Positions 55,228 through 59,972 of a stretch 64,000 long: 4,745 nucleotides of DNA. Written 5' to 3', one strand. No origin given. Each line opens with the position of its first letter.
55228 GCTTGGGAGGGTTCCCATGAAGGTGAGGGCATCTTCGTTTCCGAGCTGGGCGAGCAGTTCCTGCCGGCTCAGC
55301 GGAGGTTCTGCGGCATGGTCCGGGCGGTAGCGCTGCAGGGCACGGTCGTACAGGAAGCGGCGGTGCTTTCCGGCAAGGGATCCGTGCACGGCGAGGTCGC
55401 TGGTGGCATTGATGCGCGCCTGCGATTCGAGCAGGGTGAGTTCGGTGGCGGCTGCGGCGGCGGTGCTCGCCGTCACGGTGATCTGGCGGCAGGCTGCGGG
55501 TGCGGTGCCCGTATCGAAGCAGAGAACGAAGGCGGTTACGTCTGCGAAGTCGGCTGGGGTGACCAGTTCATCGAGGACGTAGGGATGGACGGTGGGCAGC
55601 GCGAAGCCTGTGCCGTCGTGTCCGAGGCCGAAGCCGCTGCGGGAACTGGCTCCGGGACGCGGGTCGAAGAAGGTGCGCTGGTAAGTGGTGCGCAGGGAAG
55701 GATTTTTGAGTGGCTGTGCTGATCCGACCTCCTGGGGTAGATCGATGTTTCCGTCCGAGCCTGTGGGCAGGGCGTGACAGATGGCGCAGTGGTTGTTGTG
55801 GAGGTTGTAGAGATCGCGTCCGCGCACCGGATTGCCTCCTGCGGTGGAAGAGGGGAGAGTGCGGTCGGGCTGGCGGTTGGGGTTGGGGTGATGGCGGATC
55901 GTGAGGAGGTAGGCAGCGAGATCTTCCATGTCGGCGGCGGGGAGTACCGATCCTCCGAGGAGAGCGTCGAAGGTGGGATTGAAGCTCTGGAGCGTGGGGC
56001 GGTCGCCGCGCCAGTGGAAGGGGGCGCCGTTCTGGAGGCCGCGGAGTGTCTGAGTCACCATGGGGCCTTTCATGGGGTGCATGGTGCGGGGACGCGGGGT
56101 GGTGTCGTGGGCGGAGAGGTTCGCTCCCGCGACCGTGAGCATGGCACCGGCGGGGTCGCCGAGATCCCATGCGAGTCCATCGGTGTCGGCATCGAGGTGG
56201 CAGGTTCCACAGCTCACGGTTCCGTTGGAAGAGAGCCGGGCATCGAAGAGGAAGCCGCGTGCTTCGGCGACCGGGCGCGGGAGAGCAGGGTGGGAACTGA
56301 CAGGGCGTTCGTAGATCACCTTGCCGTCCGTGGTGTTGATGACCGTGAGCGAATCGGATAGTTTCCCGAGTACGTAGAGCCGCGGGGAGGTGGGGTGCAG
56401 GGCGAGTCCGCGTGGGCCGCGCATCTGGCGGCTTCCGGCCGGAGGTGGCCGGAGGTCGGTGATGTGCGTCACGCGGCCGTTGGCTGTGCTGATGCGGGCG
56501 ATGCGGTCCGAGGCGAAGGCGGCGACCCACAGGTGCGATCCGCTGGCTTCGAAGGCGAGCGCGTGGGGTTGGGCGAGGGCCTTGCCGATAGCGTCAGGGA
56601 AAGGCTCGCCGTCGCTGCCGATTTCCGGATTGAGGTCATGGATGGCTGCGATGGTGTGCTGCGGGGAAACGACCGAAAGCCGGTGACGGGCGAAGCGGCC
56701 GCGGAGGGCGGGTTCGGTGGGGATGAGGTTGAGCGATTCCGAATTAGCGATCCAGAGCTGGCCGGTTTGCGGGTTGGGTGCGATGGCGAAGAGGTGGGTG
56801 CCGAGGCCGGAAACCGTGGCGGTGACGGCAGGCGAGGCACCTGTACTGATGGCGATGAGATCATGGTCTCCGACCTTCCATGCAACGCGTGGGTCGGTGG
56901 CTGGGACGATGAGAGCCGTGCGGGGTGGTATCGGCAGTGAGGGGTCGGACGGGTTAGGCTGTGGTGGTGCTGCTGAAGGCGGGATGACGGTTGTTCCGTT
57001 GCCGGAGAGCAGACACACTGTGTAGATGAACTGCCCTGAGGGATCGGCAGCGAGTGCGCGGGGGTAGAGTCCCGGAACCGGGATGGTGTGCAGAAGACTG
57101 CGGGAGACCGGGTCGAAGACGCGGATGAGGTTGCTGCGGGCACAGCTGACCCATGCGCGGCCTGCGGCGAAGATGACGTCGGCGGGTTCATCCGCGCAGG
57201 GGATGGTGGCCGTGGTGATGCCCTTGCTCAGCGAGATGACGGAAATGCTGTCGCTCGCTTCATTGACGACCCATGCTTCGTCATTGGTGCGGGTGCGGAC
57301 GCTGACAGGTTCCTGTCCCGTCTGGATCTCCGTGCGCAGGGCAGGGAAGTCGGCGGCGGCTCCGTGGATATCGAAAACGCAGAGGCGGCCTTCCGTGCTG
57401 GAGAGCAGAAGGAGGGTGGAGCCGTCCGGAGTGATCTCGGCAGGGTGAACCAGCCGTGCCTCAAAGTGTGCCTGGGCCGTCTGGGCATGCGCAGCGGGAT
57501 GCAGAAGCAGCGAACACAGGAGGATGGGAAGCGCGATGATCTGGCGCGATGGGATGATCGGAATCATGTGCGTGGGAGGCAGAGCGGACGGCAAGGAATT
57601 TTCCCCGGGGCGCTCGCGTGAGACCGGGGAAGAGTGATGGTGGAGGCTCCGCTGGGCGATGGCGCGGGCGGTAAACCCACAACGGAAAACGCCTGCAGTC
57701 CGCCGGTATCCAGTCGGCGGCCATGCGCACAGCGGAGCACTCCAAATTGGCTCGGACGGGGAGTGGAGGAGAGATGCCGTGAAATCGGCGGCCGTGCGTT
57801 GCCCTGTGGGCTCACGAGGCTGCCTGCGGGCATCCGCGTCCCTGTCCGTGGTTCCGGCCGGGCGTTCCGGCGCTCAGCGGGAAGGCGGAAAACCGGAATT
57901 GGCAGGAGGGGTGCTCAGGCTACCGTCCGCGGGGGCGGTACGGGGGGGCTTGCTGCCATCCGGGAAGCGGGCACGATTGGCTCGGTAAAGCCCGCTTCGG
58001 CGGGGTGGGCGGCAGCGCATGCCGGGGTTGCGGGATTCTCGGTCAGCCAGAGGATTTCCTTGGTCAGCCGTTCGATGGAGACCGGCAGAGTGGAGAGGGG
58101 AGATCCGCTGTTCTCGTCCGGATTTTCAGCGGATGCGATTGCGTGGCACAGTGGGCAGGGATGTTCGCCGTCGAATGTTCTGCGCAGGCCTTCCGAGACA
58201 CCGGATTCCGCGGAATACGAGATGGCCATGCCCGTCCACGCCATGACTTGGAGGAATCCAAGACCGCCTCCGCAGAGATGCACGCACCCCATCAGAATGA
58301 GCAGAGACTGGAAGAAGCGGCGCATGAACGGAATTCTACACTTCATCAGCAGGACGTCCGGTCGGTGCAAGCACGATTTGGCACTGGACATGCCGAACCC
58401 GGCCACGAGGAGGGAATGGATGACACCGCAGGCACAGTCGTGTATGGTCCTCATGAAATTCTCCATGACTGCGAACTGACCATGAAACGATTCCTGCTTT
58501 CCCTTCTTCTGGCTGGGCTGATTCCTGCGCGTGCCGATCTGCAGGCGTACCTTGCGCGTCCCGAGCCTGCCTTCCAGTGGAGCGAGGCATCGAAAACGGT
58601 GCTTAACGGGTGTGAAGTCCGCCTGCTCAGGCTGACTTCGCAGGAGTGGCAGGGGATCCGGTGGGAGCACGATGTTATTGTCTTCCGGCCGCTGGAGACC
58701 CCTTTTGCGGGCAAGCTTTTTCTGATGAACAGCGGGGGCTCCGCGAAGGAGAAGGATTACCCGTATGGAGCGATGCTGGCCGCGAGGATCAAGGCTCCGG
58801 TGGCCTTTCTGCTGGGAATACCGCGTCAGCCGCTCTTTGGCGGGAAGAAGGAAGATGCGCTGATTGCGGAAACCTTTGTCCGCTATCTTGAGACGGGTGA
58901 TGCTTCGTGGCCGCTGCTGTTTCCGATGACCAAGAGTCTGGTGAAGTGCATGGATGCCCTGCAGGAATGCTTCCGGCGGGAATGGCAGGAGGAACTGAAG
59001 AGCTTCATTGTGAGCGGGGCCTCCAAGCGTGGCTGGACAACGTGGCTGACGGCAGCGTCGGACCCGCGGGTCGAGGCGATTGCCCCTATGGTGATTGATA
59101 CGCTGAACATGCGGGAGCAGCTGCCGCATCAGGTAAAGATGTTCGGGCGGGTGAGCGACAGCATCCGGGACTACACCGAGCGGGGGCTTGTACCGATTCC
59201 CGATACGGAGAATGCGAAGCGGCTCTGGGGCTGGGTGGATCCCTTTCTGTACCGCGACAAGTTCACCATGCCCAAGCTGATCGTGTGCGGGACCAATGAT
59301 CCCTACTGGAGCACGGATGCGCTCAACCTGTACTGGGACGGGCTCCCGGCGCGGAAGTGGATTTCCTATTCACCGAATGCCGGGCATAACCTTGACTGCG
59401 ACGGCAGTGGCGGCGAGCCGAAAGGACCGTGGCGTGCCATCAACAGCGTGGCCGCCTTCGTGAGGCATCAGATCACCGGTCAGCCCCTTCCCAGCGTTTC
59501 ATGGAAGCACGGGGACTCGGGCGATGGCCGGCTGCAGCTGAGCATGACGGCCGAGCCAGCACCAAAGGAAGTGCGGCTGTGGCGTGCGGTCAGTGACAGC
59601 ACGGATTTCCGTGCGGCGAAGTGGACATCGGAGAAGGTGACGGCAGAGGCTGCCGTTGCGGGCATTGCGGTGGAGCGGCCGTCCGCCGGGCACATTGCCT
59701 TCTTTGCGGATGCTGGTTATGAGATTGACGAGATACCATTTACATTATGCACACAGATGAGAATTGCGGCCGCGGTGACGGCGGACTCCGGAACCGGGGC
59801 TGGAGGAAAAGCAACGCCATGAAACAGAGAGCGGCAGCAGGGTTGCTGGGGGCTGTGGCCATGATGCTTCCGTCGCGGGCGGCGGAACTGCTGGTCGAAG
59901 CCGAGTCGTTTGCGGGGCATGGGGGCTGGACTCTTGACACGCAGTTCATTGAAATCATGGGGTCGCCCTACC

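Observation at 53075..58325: Candidate haem-dependent metal-handling cluster: di-haem peroxidase-propeller fusion, Trp-rich PEP-CTERM protein, His-rich OM barrel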

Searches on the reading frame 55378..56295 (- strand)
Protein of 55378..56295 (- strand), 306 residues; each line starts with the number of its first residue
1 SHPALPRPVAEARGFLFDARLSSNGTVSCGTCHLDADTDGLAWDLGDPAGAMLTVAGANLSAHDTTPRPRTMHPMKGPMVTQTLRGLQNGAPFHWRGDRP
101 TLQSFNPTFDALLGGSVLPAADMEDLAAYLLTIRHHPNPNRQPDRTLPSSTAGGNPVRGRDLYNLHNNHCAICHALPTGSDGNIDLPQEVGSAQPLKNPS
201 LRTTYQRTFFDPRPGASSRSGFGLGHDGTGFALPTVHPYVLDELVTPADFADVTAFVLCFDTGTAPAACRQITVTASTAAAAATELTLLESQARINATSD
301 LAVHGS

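Call 61: search_solved_structures(query=A7, max_evalue=1, show_alignments=4)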
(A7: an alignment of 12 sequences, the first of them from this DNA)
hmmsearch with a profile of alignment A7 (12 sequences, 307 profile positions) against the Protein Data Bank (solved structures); distinct sequences matched with E-value up to 1: 40.
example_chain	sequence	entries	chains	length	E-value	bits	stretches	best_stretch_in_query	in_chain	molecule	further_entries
5c2v_C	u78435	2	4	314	2e-11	46.8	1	9-49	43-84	HYDRAZINE SYNTHASE GAMMA SUBUNIT | Hypothetical (Di heme) protein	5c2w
6e1c_A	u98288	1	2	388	6.3e-07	32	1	8-46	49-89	Di-heme enzyme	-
3o5c_A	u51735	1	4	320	2.1e-06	30.3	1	6-34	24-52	Cytochrome c551 peroxidase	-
9qdt_A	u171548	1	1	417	6.7e-06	28.6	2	83-135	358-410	Probable cytochrome c peroxidase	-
6btm_A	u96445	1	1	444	0.0013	21.2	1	142-180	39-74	Alternative Complex III subunit A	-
1iqc_A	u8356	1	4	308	0.0018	20.7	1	12-33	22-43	di-heme peroxidase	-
4aal_A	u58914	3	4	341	0.024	16.9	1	4-33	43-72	CYTOCHROME C551 PEROXIDASE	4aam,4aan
4aao_A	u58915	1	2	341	0.025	16.9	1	4-33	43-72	CYTOCHROME C551 PEROXIDASE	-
2c1u_A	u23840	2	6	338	0.04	16.2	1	7-34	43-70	DI-HAEM CYTOCHROME C PEROXIDASE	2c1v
6v59_A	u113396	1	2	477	0.059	15.7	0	3-33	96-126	Di-haem cytochrome c peroxidase family protein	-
6nx0_A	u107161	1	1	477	0.059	15.7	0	3-33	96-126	Di-haem cytochrome c peroxidase family protein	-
3rn0_A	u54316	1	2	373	0.087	15.1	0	15-36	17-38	Methylamine utilization protein MauG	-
3rn1_A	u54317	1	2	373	0.087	15.1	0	15-36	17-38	Methylamine utilization protein MauG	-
3hq8_A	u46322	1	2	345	0.13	14.5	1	4-33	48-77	Cytochrome c551 peroxidase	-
3hq6_A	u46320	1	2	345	0.13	14.5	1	4-33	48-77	Cytochrome c551 peroxidase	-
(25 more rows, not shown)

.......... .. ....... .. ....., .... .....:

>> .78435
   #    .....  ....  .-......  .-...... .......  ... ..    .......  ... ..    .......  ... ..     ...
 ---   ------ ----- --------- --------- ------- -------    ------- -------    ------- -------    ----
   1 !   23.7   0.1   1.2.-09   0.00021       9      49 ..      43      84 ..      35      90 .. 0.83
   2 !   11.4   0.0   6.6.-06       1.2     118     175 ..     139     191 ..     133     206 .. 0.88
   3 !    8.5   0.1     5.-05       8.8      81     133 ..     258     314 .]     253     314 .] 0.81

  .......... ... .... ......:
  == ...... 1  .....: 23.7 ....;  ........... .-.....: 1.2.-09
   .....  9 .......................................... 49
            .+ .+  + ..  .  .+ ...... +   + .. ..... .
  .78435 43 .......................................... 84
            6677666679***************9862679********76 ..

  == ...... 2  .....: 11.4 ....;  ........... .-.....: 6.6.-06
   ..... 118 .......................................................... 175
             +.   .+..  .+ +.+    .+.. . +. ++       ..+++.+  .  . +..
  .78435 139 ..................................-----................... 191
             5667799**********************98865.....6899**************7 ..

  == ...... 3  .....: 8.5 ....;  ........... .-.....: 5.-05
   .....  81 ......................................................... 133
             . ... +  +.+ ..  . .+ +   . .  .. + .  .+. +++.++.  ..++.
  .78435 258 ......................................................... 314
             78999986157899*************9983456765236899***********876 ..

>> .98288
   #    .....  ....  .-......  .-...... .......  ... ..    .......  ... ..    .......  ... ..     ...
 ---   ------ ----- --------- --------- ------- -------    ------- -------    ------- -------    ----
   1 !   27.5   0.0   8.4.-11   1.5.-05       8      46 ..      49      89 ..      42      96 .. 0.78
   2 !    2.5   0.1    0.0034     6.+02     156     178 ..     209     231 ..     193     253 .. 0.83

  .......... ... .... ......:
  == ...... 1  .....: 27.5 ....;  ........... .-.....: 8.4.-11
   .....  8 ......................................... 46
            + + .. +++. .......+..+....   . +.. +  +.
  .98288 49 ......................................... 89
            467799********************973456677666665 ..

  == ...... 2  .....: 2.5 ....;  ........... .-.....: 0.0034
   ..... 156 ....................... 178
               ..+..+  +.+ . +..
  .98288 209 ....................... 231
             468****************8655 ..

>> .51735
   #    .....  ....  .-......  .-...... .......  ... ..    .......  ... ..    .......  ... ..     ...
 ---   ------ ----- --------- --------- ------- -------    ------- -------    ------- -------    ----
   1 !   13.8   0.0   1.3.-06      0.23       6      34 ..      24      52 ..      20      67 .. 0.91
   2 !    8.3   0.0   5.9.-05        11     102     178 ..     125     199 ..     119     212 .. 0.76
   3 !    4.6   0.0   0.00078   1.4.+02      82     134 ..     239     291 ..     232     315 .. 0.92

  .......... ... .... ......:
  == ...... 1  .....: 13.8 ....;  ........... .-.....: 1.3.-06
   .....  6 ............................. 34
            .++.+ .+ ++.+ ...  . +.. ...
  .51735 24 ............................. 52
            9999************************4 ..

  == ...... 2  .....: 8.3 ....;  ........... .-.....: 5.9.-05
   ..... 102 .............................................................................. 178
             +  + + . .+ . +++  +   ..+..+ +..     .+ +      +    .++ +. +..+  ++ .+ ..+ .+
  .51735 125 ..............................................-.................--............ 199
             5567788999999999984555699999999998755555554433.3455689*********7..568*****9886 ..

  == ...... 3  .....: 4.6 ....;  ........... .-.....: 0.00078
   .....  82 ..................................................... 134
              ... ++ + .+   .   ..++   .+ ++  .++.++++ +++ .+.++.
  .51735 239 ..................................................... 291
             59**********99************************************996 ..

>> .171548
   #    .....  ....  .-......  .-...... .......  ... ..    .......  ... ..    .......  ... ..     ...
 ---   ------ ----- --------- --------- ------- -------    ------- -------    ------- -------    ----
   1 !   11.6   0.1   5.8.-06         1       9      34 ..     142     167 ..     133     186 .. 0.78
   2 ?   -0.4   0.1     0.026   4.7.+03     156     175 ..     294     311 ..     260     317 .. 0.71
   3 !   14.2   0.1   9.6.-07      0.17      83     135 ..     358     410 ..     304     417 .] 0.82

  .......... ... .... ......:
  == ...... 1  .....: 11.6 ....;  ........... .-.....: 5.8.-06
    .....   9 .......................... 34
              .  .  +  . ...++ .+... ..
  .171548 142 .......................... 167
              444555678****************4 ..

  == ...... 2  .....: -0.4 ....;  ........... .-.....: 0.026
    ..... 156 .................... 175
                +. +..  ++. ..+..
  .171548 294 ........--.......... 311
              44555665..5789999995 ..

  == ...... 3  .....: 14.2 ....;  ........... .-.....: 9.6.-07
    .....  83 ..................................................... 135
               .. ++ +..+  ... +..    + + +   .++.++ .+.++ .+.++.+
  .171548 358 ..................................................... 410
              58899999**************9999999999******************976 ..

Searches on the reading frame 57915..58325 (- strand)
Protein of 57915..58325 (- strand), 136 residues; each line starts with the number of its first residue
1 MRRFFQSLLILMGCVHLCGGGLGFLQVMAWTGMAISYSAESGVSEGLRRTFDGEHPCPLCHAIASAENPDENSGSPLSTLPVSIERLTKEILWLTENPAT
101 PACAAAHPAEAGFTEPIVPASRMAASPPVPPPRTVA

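Call 3: search_protein_families(library=pfam, proteins=[window:57915-58325:-], max_evalue=0.1)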
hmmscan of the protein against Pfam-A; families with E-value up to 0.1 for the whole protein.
window:57915-58325:- (136 aa): 0 families

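Call 4: search_protein_families(library=ncbifam, proteins=[window:57915-58325:-], max_evalue=0.1)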
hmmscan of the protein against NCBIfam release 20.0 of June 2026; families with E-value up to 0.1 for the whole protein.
window:57915-58325:- (136 aa): 0 families

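Call 33: search_protein_families(library=pfam, alignment_id=A3, max_evalue=10)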
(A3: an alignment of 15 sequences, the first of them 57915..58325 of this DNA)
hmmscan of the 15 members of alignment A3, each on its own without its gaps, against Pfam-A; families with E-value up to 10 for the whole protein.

A. member 1, window:57915-58325:- (136 aa): 0 families

B. families by the number of members that match (of 15 scanned): 7 families
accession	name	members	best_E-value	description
PF14939.11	DCAF15_WD40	1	0.0036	DDB1-and CUL4-substrate receptor 15, WD repeat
PF14333.11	DUF4389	1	0.012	Domain of unknown function (DUF4389)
PF15734.10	MIIP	1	0.038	Migration and invasion-inhibitory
PF07911.18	DUF1677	1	0.1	Protein of unknown function (DUF1677)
PF08166.18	PELP1_HEAT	1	0.13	PELP1, middle domain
PF22530.2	Terminase-T7_RNaseH-like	1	0.26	Terminase Bacteriophage T7, Ribonuclease H-like domain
PF15365.12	PNRC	1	0.36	Proline-rich nuclear receptor coactivator motif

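Call 34: search_solved_structures(query=A3, max_evalue=10, show_alignments=2)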
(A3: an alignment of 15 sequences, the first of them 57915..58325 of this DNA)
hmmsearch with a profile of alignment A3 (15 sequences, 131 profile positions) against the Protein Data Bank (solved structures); distinct sequences matched with E-value up to 10: 0.

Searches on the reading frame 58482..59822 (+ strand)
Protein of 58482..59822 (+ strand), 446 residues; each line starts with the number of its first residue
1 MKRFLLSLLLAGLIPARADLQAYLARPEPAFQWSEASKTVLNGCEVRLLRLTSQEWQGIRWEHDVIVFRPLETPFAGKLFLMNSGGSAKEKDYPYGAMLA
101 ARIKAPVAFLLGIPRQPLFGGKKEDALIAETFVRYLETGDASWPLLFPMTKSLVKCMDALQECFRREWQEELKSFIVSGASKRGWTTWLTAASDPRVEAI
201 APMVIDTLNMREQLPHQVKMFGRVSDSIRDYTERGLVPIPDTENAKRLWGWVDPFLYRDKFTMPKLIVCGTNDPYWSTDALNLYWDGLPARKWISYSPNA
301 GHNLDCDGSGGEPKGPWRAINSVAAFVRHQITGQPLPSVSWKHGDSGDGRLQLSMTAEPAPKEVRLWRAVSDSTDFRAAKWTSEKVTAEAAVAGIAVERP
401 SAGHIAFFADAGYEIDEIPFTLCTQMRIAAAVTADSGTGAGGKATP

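Call 81: search_protein_families(library=pfam, proteins=[window:58482-59822:+], max_evalue=0.001)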
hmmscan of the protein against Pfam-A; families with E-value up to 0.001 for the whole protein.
window:58482-59822:+ (446 aa): 1 family
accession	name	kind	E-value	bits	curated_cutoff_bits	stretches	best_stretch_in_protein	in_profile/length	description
PF10142.15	PhoPQ_related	-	1.1e-94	317.6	20.3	1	20-377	1-367/367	PhoPQ-activated pathogenicity-related protein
